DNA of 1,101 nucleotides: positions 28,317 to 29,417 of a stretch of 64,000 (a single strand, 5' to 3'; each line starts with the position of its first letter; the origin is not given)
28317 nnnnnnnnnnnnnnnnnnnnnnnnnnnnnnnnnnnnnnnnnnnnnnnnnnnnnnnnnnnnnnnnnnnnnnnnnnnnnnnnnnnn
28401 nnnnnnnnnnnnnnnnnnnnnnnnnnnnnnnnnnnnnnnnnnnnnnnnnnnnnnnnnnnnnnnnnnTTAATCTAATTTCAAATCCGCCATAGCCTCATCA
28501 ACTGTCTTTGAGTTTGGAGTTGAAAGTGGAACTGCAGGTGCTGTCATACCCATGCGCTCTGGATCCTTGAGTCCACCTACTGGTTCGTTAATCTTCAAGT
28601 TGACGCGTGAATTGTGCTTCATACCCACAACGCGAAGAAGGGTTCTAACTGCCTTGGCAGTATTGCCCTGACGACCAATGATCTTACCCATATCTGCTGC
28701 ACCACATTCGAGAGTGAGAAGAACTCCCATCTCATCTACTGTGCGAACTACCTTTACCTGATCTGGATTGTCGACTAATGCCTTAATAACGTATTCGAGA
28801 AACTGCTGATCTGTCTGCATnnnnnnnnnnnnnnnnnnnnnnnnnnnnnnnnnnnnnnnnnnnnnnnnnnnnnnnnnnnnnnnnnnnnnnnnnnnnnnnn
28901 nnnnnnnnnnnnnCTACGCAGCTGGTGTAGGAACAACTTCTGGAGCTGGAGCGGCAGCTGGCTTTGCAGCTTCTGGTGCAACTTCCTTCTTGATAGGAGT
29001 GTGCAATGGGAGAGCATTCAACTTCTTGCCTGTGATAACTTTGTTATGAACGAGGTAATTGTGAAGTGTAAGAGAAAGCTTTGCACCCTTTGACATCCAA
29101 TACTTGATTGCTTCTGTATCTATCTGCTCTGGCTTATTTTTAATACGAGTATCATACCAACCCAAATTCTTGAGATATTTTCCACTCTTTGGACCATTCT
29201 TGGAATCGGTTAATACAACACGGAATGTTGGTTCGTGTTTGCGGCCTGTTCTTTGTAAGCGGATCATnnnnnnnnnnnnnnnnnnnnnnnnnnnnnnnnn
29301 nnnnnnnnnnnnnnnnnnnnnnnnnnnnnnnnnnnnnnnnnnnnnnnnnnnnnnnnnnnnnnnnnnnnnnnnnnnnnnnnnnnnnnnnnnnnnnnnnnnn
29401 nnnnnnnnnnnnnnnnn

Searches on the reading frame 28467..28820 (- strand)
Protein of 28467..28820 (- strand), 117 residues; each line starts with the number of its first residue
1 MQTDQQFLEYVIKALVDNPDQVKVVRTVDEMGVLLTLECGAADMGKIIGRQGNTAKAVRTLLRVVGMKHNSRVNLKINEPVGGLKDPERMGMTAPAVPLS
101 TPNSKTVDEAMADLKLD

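Call 21: search_protein_families(library=pfam, proteins=[window:28467-28820:-])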
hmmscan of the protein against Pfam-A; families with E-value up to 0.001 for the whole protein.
window:28467-28820:- (117 aa): 1 family
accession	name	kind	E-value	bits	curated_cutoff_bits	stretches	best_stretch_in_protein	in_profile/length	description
PF13083.13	KH_KhpA-B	-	6.1e-20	71.3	32.1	1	5-77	1-73/73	KhpA/KhpB, KH domain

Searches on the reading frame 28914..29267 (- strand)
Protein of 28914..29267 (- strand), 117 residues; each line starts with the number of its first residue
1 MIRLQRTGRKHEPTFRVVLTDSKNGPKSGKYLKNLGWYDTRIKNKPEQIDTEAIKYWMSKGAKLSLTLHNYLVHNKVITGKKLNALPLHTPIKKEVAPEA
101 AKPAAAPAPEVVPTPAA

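Call 74: find_encoding_contigs(protein=window:28914-29267:-, flank=1500, max_places=10)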
Protein window:28914-29267:- (117 aa): 18 contigs read that carry it; 5 places shown.
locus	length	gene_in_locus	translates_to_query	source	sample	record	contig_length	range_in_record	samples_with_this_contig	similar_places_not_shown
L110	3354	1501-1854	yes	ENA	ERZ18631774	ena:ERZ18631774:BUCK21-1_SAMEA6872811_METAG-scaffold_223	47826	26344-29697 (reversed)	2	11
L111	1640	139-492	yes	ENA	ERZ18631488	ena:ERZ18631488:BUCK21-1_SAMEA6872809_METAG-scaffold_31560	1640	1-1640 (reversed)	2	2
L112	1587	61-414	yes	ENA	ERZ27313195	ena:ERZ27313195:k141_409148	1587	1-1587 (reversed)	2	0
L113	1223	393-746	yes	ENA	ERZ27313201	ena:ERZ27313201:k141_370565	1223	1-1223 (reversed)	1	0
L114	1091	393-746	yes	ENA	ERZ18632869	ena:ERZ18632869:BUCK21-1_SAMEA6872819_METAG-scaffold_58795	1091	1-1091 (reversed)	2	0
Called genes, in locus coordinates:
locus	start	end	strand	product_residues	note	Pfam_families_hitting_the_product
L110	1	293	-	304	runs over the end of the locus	PF00512:HisKA (weak), PF02518:HATPase_c, PF14501:HATPase_c_5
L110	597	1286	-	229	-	PF00072:Response_reg, PF00486:Trans_reg_C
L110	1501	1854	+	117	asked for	PF00886:Ribosomal_S16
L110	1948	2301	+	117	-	PF13083:KH_KhpA-B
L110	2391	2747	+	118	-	-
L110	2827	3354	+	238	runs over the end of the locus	PF01746:tRNA_m1G_MT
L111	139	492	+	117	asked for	PF00886:Ribosomal_S16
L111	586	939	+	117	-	PF13083:KH_KhpA-B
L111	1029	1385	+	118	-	-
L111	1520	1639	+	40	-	?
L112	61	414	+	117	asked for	PF00886:Ribosomal_S16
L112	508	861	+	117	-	PF13083:KH_KhpA-B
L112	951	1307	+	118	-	-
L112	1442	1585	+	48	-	?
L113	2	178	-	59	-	?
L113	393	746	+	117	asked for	PF00886:Ribosomal_S16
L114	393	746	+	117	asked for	PF00886:Ribosomal_S16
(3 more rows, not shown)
